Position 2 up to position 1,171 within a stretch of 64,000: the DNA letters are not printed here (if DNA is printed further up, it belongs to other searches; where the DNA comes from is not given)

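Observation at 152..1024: SLOG-NADAR fusion protein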

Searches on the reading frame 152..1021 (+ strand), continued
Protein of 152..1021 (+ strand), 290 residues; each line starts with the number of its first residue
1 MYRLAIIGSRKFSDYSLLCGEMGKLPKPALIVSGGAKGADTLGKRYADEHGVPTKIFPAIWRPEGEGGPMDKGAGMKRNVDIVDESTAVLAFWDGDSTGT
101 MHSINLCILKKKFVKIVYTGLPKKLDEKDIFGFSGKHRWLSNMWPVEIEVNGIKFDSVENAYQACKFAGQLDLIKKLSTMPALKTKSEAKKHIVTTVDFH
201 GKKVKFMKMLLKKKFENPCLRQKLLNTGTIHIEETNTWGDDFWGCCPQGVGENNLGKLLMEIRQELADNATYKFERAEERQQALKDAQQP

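Call 30: find_encoding_contigs(protein=P0035, flank=8000, max_places=2)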
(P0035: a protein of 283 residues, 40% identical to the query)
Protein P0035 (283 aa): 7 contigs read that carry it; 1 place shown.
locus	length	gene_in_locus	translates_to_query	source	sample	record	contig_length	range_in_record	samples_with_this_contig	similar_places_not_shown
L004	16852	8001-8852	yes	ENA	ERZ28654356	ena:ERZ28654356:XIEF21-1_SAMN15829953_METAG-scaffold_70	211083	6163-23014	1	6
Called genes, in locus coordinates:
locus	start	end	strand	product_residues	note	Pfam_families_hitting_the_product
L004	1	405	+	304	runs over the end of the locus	-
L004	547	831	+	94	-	-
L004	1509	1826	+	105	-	-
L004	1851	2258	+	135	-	-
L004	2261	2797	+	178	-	PF04343:DUF488 (weak), PF22751:DUF488-N3a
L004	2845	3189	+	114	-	-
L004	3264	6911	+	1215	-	PF05183:RdRP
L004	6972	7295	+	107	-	-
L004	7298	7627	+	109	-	-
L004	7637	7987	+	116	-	-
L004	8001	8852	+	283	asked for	PF08719:NADAR, PF02481:DNA_processg_A (weak), PF10686:YAcAr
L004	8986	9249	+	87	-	-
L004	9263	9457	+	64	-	-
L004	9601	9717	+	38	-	-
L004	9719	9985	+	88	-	-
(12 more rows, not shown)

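Call 32: get_annotated_region(hit=H1, flank=3000)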
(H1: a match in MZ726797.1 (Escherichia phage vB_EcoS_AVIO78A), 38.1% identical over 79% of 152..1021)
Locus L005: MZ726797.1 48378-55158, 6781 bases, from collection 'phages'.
description: Escherichia phage vB_EcoS_AVIO78A, complete genome.
organism: Escherichia phage vB_EcoS_AVIO78A (NCBI taxid 2873450)
taxonomy: Viruses; Duplodnaviria; Heunggongvirae; Uroviricota; Caudoviricetes; Nonanavirus
host: Escherichia coli O78 Strain ECL23026; source: egg farm; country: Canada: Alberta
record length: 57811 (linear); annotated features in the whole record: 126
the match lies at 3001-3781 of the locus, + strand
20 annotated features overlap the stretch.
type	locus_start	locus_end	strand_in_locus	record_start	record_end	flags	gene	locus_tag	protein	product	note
CDS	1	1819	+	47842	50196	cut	-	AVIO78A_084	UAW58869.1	hypothetical protein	similar to ref |YP_009787844.1| DNA primase [Salmonella phage vB_SenS_Sasha]; pVOG family VOG9852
regulatory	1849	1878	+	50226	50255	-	-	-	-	promoter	similar to TTGACA(N15-18)TATAAT with 2bp mismatch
CDS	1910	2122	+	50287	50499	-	-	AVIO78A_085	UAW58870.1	hypothetical protein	similar to ref |YP_009787845.1| hypothetical protein CPTSasha_71 [Salmonella phage vB_SenS_Sasha]; pVOG family VOG7650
CDS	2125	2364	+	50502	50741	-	-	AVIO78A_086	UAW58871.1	lipoprotein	partially similar to ref |YP_009617902.1| hypothetical protein SP069_00365 [Salmonella phage SP069]; pVOG family VOG0425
regulatory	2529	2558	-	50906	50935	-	-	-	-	promoter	similar to TTGACA(N15-18)TATAAT with 2bp mismatch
CDS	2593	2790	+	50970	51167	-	-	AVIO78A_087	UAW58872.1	hypothetical protein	similar to ref |YP_009787846.1| putative lipoprotein [Salmonella phage vB_SenS_Sasha]; Region of a membrane-bound ...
CDS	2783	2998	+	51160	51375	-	-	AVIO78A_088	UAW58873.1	hypothetical protein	similar to ref |YP_009787847.1| hypothetical protein CPTSasha_73 [Salmonella phage vB_SenS_Sasha]; pVOG family VOG7313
CDS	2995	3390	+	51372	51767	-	-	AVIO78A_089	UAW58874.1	swarming motility protein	similar to ref |YP_009787849.1| hypothetical protein CPTSasha_75 [Salmonella phage vB_SenS_Sasha] and less similar to ...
CDS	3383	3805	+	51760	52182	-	-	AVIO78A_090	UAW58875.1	ParB-like protein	partially similar to | MBO7210495.1| NADAR family protein [Methanobrevibacter sp.] and less similar to ref ...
regulatory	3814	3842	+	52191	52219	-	-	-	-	promoter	similar to TTGACA(N15-18)TATAAT with 1bp mismatch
CDS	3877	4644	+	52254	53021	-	-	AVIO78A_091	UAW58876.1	hypothetical protein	similar to ref |YP_009787851.1| ParB-like protein [Salmonella phage vB_SenS_Sasha]; pVOG family VOG3586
CDS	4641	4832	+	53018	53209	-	-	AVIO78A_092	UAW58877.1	hypothetical protein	similar to ref |WP_021517457.1| hypothetical protein [Escherichia coli] and less similar to ref |YP_001648900.1| ...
CDS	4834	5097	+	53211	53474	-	-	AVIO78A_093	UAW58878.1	hypothetical protein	similar to ref |YP_009830006.1| terminase small subunit [Salmonella phage 35] and ref|YP_009832474.1| hypothetical ...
CDS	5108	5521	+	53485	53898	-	-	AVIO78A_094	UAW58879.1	hypothetical protein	partially similar to ref |YP_009100296.1| DUF551 domain-containing protein [Shigella phage POCJ13]; pVOG family VOG4755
CDS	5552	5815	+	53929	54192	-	-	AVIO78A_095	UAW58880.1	hypothetical protein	partially similar to ref |YP_008239610.1| hypothetical protein SP031_00065 [Salmonella phage FSL SP-031]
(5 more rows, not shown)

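Call 33: get_annotated_region(hit=H2, flank=3000)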
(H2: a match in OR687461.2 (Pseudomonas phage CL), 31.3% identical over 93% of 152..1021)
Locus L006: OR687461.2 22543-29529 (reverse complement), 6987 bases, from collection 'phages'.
description: UNVERIFIED_ORG: Pseudomonas phage CL, complete genome.
organism: Pseudomonas phage CL (NCBI taxid 3096138)
taxonomy: Viruses; Duplodnaviria; Heunggongvirae; Uroviricota; Caudoviricetes; Schitoviridae
host: Pseudomonas alcaligenes T3; source: lake water; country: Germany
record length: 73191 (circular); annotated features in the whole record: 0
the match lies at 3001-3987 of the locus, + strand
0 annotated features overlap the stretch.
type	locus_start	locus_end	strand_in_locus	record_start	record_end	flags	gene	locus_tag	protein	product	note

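Call 35: predict_structure(alignment_id=A2)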
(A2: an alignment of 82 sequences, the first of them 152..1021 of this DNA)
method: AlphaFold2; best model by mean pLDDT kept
length: 290 residues; sequences in the alignment: 82
mean_pLDDT: 97.1   pTM: 0.90
mean pLDDT of the five models: 97.1, 96.7, 96.5, 96.4, 96.4
residues with pLDDT >= 90: 281; 70-90: 9; 50-70: 0; < 50: 0
segments of 3 or more residues with pLDDT < 50: none
pLDDT, mean of each block of 10 residues (from residue 1): 96 98 98 97 98 98 97 97 98 97 97 97 97 97 98 98 98 98 96 98 98 98 98 96 96 98 97 90 94
secondary structure, 60 per line:
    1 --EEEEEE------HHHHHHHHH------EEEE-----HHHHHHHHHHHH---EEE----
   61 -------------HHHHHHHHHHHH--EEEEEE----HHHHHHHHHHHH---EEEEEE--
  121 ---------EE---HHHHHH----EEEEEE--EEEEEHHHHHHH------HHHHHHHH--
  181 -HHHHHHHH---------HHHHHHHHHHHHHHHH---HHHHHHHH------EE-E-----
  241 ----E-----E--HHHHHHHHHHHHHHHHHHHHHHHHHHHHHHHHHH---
elements in order: E3-8 H15-23 E30-33 H39-50 E54-56 H74-85 E88-93 H98-109 E113-118 H135-140 E145-150 E153-157 H158-164 H171-178 H182-189 H199-214 H218-225 H254-287

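Call 37: fold_search(model_id=the predicted structure, library=pdb)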
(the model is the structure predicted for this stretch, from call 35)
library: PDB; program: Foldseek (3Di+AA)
matches with E <= 10: 1358; with E <= 0.001: 6
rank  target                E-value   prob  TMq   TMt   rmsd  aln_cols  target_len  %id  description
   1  2b3w_MODEL_1_A        3.4e-08  1.00  0.46  0.76   2.5       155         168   25  NMR structure of the E.coli protein YbiA, Northeast Structural Genomics target ET24. (released 2005-11-01)
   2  4ljl_A                1.8e-04  1.00  0.31  0.40   6.4       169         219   26  Structural insights into the unique single-stranded DNA binding mode of DNA processing protein A from Helicobacter pyl (released 2014-01-01)
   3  8zva                  5.1e-04  1.00  0.34  0.32   4.8       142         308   15  structure of ShosA from E.coli APEC O1 (released 2025-04-09)
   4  4ljk_D                5.1e-04  1.00  0.33  0.43   5.8       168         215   25  Structural insights into the unique single-stranded DNA binding mode of DNA processing protein A from Helicobacter pyl (released 2014-01-01)
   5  5mll_B                6.1e-04  1.00  0.29  0.38   6.0       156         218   25  Structure of HpDprA at 1.9 Angstroms resolution (released 2017-12-20)
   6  5mll_A                9.3e-04  1.00  0.31  0.39   5.9       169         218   25  Structure of HpDprA at 1.9 Angstroms resolution (released 2017-12-20)
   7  4ljk_G                1.3e-03  1.00  0.30  0.39   6.4       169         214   25  Structural insights into the unique single-stranded DNA binding mode of DNA processing protein A from Helicobacter pyl (released 2014-01-01)
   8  4ljk_B                1.8e-03  1.00  0.29  0.38   6.4       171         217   24  Structural insights into the unique single-stranded DNA binding mode of DNA processing protein A from Helicobacter pyl (released 2014-01-01)
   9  3uqz_A                2.1e-03  1.00  0.33  0.33   4.7       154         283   20  X-ray structure of DNA processing protein A (DprA) from Streptococcus pneumoniae (released 2012-08-29)
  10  4ljk_A                2.1e-03  1.00  0.30  0.39   6.0       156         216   26  Structural insights into the unique single-stranded DNA binding mode of DNA processing protein A from Helicobacter pyl (released 2014-01-01)
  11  4ljk_F                2.1e-03  1.00  0.30  0.38   5.9       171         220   24  Structural insights into the unique single-stranded DNA binding mode of DNA processing protein A from Helicobacter pyl (released 2014-01-01)
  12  4ljr_A                2.7e-03  1.00  0.30  0.40   6.4       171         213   25  Structural insights into the unique single-stranded DNA binding mode of DNA processing protein A from Helicobacter pyl (released 2014-01-01)
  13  3uqz_C                4.1e-03  1.00  0.33  0.34   4.7       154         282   20  X-ray structure of DNA processing protein A (DprA) from Streptococcus pneumoniae (released 2012-08-29)
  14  3maj                  5.8e-03  1.00  0.33  0.27  11.8       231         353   16  Crystal structure of putative DNA processing protein DprA from Rhodopseudomonas palustris CGA009 (released 2010-05-12)
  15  1s3i                  1.2e-02  0.93  0.20  0.19   7.0       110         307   19  Crystal structure of the N terminal hydrolase domain of 10-formyltetrahydrofolate dehydrogenase (released 2004-01-27)
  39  4ezb                  6.5e-02  0.15  0.21  0.20  18.9       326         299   11  CRYSTAL STRUCTURE OF the Conserved hypothetical protein from Sinorhizobium meliloti 1021 (released 2012-05-23)
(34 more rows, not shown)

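Call 45: fold_search(model_id=the predicted structure, library=viral)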
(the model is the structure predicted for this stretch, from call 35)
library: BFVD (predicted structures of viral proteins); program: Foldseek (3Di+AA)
matches with E <= 10: 843; with E <= 0.001: 113
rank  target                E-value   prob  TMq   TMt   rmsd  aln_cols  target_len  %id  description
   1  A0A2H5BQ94            3.6e-12  1.00  0.38  0.51  16.7       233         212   28  DUF2493 domain-containing protein [Vibrio phage Vp_R1]
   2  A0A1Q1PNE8            6.9e-12  1.00  0.37  0.48  17.1       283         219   21  (no name in the UniProt tables at hand)
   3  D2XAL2                7.3e-12  1.00  0.37  0.60   6.9       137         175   32  Rossmann-fold nucleotide-binding protein [Marseillevirus marseillevirus]
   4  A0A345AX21            4.3e-11  1.00  0.47  0.79   2.3       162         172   31  (no name in the UniProt tables at hand)
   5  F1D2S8                8.2e-11  1.00  0.38  0.20   1.9       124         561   41  (no name in the UniProt tables at hand)
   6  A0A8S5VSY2            1.3e-10  1.00  0.43  0.90   1.8       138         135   30  (no name in the UniProt tables at hand)
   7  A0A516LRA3            1.6e-10  1.00  0.36  0.61   3.3       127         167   28  (no name in the UniProt tables at hand)
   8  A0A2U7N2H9            1.7e-10  1.00  0.37  0.74   3.2       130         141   31  Putative guanylate kinase [Pseudomonas phage PspYZU05]
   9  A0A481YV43            1.7e-10  1.00  0.43  0.18  26.2       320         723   19  NADAR domain protein [Marseillevirus LCMAC103]
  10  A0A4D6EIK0            3.0e-10  1.00  0.36  0.38   4.9       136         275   32  YspA cpYpsA-related SLOG domain-containing protein [Pandoravirus celtis]
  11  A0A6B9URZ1            4.0e-10  1.00  0.36  0.52   2.1       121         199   37  (no name in the UniProt tables at hand)
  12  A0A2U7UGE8            5.1e-10  1.00  0.38  0.56   3.3       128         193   32  YspA cpYpsA-related SLOG domain-containing protein [Pandoravirus macleodensis]
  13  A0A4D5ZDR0            5.8e-10  1.00  0.46  0.67   5.6       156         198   31  NADAR domain-containing protein [Burkholderia phage BcepSaruman]
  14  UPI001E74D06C         8.7e-10  1.00  0.38  0.42   3.3       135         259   29  (no name look-up for this kind of identifier)
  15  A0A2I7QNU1            8.7e-10  1.00  0.45  0.48   2.6       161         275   30  (no name in the UniProt tables at hand)
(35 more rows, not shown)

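Call 47: search_protein_families(library=phrogs, proteins=[L001:8602-9417:+, L001:9417-10010:+], max_evalue=0.001)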
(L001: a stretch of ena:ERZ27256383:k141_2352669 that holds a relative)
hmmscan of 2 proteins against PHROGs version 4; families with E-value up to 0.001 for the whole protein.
L001:8602-9417:+ (272 aa): 2 families
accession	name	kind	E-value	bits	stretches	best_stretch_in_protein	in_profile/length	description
phrog_8238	-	DNA, RNA and nucleotide metabolism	2.5e-05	23.5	1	2-73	173-243/737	RNA ligase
phrog_246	-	other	3.5e-05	24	1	1-202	176-360/417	NinI-like serine-threonine phosphatase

L001:9417-10010:+ (198 aa): 1 family
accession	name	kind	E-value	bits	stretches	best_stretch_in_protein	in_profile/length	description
phrog_5046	-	DNA, RNA and nucleotide metabolism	2.3e-21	77.7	1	60-194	6-145/161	HNH endonuclease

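Call 48: search_protein_families(library=ncbifam, proteins=[L001:8602-9417:+, L001:9417-10010:+], max_evalue=0.001)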
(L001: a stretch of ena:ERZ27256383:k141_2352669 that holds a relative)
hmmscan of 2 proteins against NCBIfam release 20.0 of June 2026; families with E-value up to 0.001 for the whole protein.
L001:8602-9417:+ (272 aa): 1 family
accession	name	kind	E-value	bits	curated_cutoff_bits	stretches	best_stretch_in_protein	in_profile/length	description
TIGR04123.1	P_estr_lig_assc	hypoth_equivalog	0.0006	19.3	150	1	27-80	65-120/207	ligase-associated DNA damage response endonuclease PdeM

L001:9417-10010:+ (198 aa): 0 families

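Call 55: find_encoding_contigs(protein=P0042, flank=6000, max_places=1)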
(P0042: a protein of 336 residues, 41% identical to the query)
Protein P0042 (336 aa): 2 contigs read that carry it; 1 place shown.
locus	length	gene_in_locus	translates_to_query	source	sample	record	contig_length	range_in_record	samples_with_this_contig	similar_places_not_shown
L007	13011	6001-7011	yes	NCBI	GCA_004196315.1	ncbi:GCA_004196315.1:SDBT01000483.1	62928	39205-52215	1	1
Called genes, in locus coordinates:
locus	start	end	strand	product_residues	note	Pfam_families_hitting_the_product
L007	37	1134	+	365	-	PF02195:ParB_N (faint), PF05869:Dam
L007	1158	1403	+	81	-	-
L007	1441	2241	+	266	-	-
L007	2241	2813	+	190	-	-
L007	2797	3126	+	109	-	-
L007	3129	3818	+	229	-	-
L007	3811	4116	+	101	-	-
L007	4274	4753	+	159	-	-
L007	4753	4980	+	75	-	-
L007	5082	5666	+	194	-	-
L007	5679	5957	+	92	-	-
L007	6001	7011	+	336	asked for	PF14216:DUF4326, PF08719:NADAR, PF10686:YAcAr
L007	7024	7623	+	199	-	-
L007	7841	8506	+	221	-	-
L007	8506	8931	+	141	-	-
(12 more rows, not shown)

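Call 56: find_encoding_contigs(protein=P0029, flank=6000, max_places=1)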
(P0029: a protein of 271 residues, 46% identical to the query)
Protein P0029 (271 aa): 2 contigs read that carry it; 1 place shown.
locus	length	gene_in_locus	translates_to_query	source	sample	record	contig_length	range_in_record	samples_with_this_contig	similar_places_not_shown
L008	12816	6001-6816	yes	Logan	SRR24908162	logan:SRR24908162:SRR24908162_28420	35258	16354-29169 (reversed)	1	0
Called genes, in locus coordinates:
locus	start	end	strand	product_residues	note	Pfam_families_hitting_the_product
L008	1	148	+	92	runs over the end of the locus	-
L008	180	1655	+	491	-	PF00772:DnaB, PF03796:DnaB_C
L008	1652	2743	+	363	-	PF13155:Toprim_2 (weak)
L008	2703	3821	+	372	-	PF12705:PDDEXK_1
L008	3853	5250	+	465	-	PF02811:PHP, PF00929:RNase_T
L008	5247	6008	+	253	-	PF00149:Metallophos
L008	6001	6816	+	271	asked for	PF02481:DNA_processg_A (faint), PF10686:YAcAr, PF08719:NADAR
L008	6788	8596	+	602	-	PF07733:DNA_pol3_alpha, PF17657:DNA_pol3_finger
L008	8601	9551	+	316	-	-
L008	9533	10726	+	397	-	PF14579:HHH_6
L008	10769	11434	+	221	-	PF01844:HNH, PF13395:HNH_4 (weak), PF14279:HNH_5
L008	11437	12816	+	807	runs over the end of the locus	PF02861:Clp_N (weak), PF25201:nSTAND6 (faint), PF13191:AAA_16, PF00004:AAA, PF17871:AAA_lid_9, PF00004:AAA, PF07724:AAA_2, PF07728:AAA_5 (weak), +11 more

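Call 58: search_protein_families(library=pfam, proteins=[L001:9417-10010:+], max_evalue=0.1)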
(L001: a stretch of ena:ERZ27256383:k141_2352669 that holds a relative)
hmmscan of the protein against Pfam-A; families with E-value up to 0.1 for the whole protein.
L001:9417-10010:+ (198 aa): 3 families
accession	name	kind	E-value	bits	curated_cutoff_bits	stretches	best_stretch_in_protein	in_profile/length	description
PF00961.24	LAGLIDADG_1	-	0.0021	19.4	23.1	1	65-137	1-76/102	LAGLIDADG endonuclease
PF07750.17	GcrA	-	0.0091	16.8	26.9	1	1-29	1-29/155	GcrA cell cycle regulator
PF14528.11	LAGLIDADG_3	-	0.0095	16.6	22.5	1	61-143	3-81/82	LAGLIDADG-like domain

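Call 59: search_protein_representatives(protein=window:152-1021:+)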
Query: 290 residues. Proteins with E-value up to 0.001 (for the whole library): 20111; up to 1e-10: 5623; up to 1e-30: 28. The best 150 are listed.
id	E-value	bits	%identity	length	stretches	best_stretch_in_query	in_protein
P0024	6.1e-105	367.2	61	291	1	2-283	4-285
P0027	1.7e-69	250.8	48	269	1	2-272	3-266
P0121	5.8e-57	209.7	43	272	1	3-266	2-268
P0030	4.4e-54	200.3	44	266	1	2-266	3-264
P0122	5.1e-51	190.2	44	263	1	1-266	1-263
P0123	6.9e-51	189.8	43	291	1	3-267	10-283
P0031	8.8e-50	186.1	54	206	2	3-153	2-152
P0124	2.8e-45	171.4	43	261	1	2-266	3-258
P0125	3.0e-43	164.7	39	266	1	3-266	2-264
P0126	9.1e-43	163.1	40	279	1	2-269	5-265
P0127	3.1e-41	158.1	38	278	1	2-272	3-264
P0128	6.5e-39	150.5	47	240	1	88-269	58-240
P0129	6.4e-38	147.2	39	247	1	31-266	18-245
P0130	8.8e-38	146.8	38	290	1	2-271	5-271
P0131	9.1e-36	140.1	41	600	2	121-267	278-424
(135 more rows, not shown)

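Call 78: search_solved_structures(query=L001:8602-9417:+, max_evalue=1)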
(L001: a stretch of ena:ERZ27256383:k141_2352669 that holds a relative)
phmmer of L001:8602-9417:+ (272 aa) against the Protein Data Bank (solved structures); distinct sequences matched with E-value up to 1: 1.
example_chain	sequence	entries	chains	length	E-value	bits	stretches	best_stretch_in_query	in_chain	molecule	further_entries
7n6g_4D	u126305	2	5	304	0.57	12.9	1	4-124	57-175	FAP15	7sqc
